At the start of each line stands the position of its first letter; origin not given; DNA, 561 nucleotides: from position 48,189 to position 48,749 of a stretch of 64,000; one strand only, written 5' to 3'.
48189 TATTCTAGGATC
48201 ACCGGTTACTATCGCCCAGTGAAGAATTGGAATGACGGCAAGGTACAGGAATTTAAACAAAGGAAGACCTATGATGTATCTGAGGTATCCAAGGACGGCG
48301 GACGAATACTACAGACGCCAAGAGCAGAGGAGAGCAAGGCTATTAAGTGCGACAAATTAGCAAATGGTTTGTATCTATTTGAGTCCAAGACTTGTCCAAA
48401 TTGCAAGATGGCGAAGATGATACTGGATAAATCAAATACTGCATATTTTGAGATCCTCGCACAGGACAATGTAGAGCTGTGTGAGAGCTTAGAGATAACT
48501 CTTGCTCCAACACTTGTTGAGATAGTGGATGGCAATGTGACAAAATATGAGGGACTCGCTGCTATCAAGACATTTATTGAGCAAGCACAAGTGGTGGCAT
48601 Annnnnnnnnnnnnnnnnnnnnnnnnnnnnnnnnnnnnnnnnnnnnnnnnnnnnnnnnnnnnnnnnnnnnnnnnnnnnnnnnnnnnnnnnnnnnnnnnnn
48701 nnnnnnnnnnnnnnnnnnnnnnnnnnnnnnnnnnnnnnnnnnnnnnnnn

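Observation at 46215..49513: Class III RNR fused to a thioredoxin-fold domain and translationally coupled to a thioredoxin reductase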

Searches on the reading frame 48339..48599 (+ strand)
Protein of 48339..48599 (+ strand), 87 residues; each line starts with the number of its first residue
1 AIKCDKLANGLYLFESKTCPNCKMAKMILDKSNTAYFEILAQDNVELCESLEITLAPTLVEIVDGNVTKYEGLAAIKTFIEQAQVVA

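Call 36: search_protein_representatives(protein=window:48339-48599:+)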
Query: 87 residues. Proteins with E-value up to 0.001 (for the whole library): 379; up to 1e-10: 30; up to 1e-30: 0. The best 150 are listed.
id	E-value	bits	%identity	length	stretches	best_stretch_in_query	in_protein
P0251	1.1e-17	79.8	58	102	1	9-81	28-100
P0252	4.4e-17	77.9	52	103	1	6-84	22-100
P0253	5.7e-16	74.4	50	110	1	5-84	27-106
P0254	4.1e-15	71.6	51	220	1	7-87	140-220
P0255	8.1e-15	70.7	48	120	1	5-84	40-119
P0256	1.5e-14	69.9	45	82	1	8-80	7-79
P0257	4.2e-14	68.4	49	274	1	7-84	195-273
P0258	6.9e-14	67.7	42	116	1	7-86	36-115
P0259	9.8e-14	67.3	43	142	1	6-86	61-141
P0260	1.1e-13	67.0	34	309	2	8-83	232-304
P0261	2.3e-13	66.1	47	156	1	4-80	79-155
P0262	1.7e-12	63.3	47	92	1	6-82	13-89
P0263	1.8e-12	63.3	48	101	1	9-83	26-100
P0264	2.4e-12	62.9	46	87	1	10-83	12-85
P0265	2.8e-12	62.6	44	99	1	6-82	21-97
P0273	2.7e-11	59.5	41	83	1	9-82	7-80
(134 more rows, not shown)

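Call 43: search_solved_structures(query=A1, max_evalue=1, show_alignments=3)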
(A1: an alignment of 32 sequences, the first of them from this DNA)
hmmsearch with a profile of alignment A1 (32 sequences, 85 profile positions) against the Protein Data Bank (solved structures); distinct sequences matched with E-value up to 1: 333 (the best 60 are shown).
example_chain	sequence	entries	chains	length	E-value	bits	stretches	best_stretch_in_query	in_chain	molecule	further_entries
1j08_A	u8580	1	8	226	2.1e-09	39.9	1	6-81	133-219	glutaredoxin-like protein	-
2l6c_A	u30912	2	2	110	4.5e-09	38.9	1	7-70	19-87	Thioredoxin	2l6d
1a8l_A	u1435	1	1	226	5.8e-09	38.5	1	7-80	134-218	PROTEIN DISULFIDE OXIDOREDUCTASE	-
2yn1_A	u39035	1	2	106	1e-07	34.5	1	14-81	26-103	LGPCA THIOREDOXIN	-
2ywm_A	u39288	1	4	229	2.7e-07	33.2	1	11-64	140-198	Glutaredoxin-like protein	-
2ayt_A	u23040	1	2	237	3.1e-07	33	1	11-64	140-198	glutaredoxin-like protein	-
2klx_A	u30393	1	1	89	6.8e-07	31.9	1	8-43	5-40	Glutaredoxin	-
3die_A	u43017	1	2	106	7.9e-07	31.7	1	12-72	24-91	Thioredoxin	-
8eky_M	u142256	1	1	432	8e-07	31.7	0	32-67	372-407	Thioredoxin domain-containing protein 5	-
4ba7_A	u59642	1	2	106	1.2e-06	31.1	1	14-71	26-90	LBCA THIOREDOXIN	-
2o87_A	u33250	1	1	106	1.3e-06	31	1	13-72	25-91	Thioredoxin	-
2o85_A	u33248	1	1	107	1.5e-06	30.8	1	13-72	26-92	Thioredoxin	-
3ziv_A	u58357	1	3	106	1.9e-06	30.5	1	9-68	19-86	AECA THIOREDOXIN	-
2o7k_A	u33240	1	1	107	2.5e-06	30.1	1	13-72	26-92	Thioredoxin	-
1m7t_A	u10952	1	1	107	2.8e-06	29.9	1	14-71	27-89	Chimera of Human and E. coli thioredoxin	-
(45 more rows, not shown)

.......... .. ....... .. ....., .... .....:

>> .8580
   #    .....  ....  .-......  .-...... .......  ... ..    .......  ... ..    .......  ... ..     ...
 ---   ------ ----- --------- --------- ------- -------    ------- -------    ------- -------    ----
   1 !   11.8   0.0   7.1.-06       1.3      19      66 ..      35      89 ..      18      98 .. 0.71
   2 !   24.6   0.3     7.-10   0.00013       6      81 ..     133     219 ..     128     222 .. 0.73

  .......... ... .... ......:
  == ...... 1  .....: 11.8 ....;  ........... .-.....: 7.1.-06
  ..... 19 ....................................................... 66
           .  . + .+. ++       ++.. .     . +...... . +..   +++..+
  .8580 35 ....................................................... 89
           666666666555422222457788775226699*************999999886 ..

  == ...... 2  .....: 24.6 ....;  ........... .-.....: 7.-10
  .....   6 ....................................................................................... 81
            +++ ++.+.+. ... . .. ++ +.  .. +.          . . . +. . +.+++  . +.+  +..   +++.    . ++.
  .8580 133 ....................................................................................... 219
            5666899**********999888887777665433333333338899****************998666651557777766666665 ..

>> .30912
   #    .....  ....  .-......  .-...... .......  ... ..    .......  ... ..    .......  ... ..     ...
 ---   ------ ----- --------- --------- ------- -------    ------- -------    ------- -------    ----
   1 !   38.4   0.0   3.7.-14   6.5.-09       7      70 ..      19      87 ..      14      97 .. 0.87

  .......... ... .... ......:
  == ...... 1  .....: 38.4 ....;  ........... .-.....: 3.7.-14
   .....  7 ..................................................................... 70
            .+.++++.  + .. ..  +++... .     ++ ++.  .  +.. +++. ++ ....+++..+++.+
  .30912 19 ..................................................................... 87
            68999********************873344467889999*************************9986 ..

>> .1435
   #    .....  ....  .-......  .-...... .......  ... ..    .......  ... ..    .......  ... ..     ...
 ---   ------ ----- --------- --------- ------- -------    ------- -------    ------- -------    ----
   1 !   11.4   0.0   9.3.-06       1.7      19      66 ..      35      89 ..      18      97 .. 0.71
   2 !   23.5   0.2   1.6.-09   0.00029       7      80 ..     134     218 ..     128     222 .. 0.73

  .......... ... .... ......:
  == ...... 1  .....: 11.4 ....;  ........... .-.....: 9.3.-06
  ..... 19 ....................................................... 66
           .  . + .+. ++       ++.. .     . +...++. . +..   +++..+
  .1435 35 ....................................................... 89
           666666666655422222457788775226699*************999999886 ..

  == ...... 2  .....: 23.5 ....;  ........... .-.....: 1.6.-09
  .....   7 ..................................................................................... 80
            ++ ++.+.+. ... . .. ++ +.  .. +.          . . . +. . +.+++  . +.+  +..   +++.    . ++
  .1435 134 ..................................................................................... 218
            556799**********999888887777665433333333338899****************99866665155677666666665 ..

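Call 44: search_protein_families(library=pfam, alignment_id=A1, max_evalue=0.01)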
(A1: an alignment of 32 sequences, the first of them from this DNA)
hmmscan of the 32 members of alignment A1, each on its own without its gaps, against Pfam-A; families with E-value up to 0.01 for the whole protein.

A. member 1, seq(87 aa): 3 families
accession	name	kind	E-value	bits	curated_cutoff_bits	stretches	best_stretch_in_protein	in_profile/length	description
PF00462.30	Glutaredoxin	-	3.6e-05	24.3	22.9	1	13-51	3-41/60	Glutaredoxin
PF13098.12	Thioredoxin_2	-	0.00022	22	27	1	11-79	9-100/104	Thioredoxin-like domain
PF00085.26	Thioredoxin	-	0.0037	17.7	23.5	1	14-77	25-95/103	Thioredoxin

B. families by the number of members that match (of 32 scanned): 15 families
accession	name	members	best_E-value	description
PF00462.30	Glutaredoxin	32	8.2e-10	Glutaredoxin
PF13098.12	Thioredoxin_2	31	4e-08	Thioredoxin-like domain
PF00085.26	Thioredoxin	31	1.4e-07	Thioredoxin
PF13192.12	Thioredoxin_3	19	1.3e-06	Thioredoxin domain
PF13417.12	GST_N_3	17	1.5e-05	Glutathione S-transferase, N-terminal domain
PF13743.12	Thioredoxin_5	7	2.7e-05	Thioredoxin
PF05768.20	Glrx-like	5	0.00022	Glutaredoxin-like domain (DUF836)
PF13728.12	TraF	4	3.5e-05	F plasmid transfer operon protein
PF13905.12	Thioredoxin_8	4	0.00022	Thioredoxin-like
PF13462.12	Thioredoxin_4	3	0.0032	Thioredoxin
PF07449.17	HyaE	2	0.0079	Hydrogenase-1 expression protein HyaE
PF08534.16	Redoxin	1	0.00093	Redoxin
PF13848.12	Thioredoxin_6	1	0.001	Thioredoxin-like domain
PF18835.7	Beta_helix_2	1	0.0052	Beta helix repeat of Inulin fructotransferase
PF04756.19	OST3_OST6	1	0.0098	OST3 / OST6 family, transporter family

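Call 49: predict_structure(alignment_id=A1)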
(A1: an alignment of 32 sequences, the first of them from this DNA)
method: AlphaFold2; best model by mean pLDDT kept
length: 87 residues; sequences in the alignment: 32
mean_pLDDT: 91.2   pTM: 0.81
mean pLDDT of the five models: 91.2, 89.9, 89.3, 88.3, 88.0
residues with pLDDT >= 90: 74; 70-90: 6; 50-70: 6; < 50: 1
segments of 3 or more residues with pLDDT < 50: none
pLDDT, mean of each block of 10 residues (from residue 1): 76 95 96 95 94 95 93 96 74
secondary structure, 60 per line:
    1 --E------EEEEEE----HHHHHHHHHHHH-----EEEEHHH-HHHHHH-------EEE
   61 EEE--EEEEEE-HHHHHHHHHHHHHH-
elements in order: E10-15 H20-31 E37-40 H45-50 E58-63 E66-71 H73-86

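Call 53: fold_search(model_id=the predicted structure, library=pdb)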
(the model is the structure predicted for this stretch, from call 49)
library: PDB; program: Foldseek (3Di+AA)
matches with E <= 10: 1425; with E <= 0.001: 83
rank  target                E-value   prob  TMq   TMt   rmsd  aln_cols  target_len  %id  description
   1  5jwo_B                6.2e-05  1.00  0.66  0.66   3.1        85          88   25  Crystal structure of foldswitch-stabilized KaiB in complex with the N-terminal CI domain of KaiC from Thermosynechococ (released 2017-03-29)
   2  7vql                  6.7e-05  1.00  0.73  0.57   2.3        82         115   23  de novo designed based on 1r26 (released 2022-06-08)
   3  5jyt_MODEL_1_A        8.2e-05  1.00  0.57  0.49   3.4        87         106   25  NMR structure of foldswitch-stablized KaiB from Thermosynechococcus elongatus (released 2017-03-29)
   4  1uvz_A                9.4e-05  1.00  0.68  0.55   2.5        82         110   20  structure of human thioredoxin 2 (released 2005-06-16)
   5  2j23_A                1.3e-04  1.00  0.69  0.54   2.3        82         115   17  Cross-reactivity and crystal structure of Malassezia sympodialis Thioredoxin (Mala s 13), a member of a new pan-allerg (released 2006-11-22)
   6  1uvz_C                1.5e-04  1.00  0.68  0.56   2.8        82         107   20  structure of human thioredoxin 2 (released 2005-06-16)
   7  5jwr_B                1.6e-04  1.00  0.67  0.66   3.2        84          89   24  Crystal structure of foldswitch-stabilized KaiB in complex with the N-terminal CI domain of KaiC and a dimer of KaiA C (released 2017-03-29)
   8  2fa4_A                1.8e-04  1.00  0.70  0.60   2.3        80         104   24  Crystal Structure of Oxidized Form from Saccharomyces cerevisiae (released 2006-12-06)
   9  7vqv                  2.0e-04  1.00  0.72  0.56   2.3        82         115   22  de novo design based on 1r26 (released 2022-06-08)
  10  5jwr_D                2.0e-04  1.00  0.66  0.66   3.1        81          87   25  Crystal structure of foldswitch-stabilized KaiB in complex with the N-terminal CI domain of KaiC and a dimer of KaiA C (released 2017-03-29)
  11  2j23_B                2.8e-04  1.00  0.66  0.53   2.7        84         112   15  Cross-reactivity and crystal structure of Malassezia sympodialis Thioredoxin (Mala s 13), a member of a new pan-allerg (released 2006-11-22)
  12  1aiu                  2.8e-04  1.00  0.62  0.53   2.9        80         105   20  HUMAN THIOREDOXIN (D60N MUTANT, REDUCED FORM) (released 1997-07-07)
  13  8fwj_M                3.0e-04  1.00  0.66  0.67   2.6        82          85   23  Structure of dodecameric KaiC-RS-S413E/S414E complexed with KaiB-RS solved by cryo-EM (released 2023-03-22)
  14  1erv                  3.0e-04  1.00  0.62  0.53   2.8        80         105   19  HUMAN THIOREDOXIN MUTANT WITH CYS 73 REPLACED BY SER (REDUCED FORM) (released 1996-10-14)
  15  1uvz_D                3.2e-04  1.00  0.67  0.55   2.7        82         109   20  structure of human thioredoxin 2 (released 2005-06-16)
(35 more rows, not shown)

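Call 60: find_related_loci(query=P0273, collection=metagenome_contigs, flank=5000)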
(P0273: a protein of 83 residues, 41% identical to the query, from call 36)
Query P0273 (83 aa) in metagenome_contigs; peptide patterns used: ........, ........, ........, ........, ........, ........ (x = any residue, [..] = any of these).
468 stretches matched a pattern; 227 encode a relative of the query (tblastn E <= 1e-3); the best 80 are kept; 80 distinct loci.
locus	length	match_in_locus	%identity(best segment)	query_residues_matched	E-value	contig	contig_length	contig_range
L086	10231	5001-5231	77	5-81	2e-36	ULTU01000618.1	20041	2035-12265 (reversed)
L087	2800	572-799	78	6-81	9e-36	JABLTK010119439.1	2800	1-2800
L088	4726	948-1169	70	7-80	5e-32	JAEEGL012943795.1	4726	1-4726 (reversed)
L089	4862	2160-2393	69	5-82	1e-31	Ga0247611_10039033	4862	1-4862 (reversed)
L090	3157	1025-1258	68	5-82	2e-31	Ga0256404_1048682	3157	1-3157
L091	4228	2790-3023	68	5-82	2e-31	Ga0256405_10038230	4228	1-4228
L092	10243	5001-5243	65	3-83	2e-31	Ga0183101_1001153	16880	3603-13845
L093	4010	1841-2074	65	5-82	3e-31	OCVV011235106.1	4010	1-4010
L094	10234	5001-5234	67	5-82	4e-31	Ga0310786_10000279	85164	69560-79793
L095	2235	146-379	68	5-82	5e-31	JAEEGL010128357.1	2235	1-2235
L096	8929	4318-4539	72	6-79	1e-30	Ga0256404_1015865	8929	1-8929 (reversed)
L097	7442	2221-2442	72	6-79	1e-30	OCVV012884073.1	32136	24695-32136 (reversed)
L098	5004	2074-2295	72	6-79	1e-30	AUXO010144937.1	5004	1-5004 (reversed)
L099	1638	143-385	62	2-82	2e-30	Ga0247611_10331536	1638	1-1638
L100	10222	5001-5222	70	6-79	3e-30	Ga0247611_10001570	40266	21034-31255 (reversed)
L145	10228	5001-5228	61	4-79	3e-27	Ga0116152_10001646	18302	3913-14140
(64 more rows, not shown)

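Call 66: search_solved_structures(query=L089:2398-3294:+, show_alignments=2, max_evalue=1e-20)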
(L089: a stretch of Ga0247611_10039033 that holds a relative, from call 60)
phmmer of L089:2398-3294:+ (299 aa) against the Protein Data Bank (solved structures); distinct sequences matched with E-value up to 1e-20: 52.
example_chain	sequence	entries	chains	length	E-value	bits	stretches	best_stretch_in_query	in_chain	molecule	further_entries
7aaw_A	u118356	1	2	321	5.7e-65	222.5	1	2-298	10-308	Thioredoxin reductase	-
4zn0_A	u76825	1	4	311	3.4e-61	210.1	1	1-298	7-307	Thioredoxin reductase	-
4gcm_A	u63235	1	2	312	3.5e-61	210.1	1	3-298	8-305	Thioredoxin reductase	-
5uwy_A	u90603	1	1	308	2.9e-60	207.1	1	1-298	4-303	Thioredoxin reductase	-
7jyp_A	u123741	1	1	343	1.1e-57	198.6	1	3-296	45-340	Thioredoxin reductase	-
5mh4_A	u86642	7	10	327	1.4e-57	198.3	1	3-297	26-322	Thioredoxin reductase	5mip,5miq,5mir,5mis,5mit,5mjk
5u63_A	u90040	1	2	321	3.2e-55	190.5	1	4-298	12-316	Thioredoxin reductase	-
5uth_A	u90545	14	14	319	3.1e-53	184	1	3-298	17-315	Thioredoxin reductase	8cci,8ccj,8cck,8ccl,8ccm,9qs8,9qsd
9xub_A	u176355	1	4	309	4.7e-53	183.4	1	3-298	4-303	Thioredoxin reductase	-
2a87_A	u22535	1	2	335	6.3e-53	183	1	3-298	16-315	Thioredoxin reductase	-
7p9d_A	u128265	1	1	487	1.3e-52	182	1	2-298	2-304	Thioredoxin reductase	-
7p9e_A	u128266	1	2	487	3.2e-51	177.4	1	2-298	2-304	Thioredoxin reductase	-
2q7v_A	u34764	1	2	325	5.5e-51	176.6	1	3-295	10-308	Thioredoxin reductase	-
2q0k_A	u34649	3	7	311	1.2e-50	175.5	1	1-298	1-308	Thioredoxin reductase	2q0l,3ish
1tde_A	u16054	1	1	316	7.3e-49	169.6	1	4-298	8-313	THIOREDOXIN REDUCTASE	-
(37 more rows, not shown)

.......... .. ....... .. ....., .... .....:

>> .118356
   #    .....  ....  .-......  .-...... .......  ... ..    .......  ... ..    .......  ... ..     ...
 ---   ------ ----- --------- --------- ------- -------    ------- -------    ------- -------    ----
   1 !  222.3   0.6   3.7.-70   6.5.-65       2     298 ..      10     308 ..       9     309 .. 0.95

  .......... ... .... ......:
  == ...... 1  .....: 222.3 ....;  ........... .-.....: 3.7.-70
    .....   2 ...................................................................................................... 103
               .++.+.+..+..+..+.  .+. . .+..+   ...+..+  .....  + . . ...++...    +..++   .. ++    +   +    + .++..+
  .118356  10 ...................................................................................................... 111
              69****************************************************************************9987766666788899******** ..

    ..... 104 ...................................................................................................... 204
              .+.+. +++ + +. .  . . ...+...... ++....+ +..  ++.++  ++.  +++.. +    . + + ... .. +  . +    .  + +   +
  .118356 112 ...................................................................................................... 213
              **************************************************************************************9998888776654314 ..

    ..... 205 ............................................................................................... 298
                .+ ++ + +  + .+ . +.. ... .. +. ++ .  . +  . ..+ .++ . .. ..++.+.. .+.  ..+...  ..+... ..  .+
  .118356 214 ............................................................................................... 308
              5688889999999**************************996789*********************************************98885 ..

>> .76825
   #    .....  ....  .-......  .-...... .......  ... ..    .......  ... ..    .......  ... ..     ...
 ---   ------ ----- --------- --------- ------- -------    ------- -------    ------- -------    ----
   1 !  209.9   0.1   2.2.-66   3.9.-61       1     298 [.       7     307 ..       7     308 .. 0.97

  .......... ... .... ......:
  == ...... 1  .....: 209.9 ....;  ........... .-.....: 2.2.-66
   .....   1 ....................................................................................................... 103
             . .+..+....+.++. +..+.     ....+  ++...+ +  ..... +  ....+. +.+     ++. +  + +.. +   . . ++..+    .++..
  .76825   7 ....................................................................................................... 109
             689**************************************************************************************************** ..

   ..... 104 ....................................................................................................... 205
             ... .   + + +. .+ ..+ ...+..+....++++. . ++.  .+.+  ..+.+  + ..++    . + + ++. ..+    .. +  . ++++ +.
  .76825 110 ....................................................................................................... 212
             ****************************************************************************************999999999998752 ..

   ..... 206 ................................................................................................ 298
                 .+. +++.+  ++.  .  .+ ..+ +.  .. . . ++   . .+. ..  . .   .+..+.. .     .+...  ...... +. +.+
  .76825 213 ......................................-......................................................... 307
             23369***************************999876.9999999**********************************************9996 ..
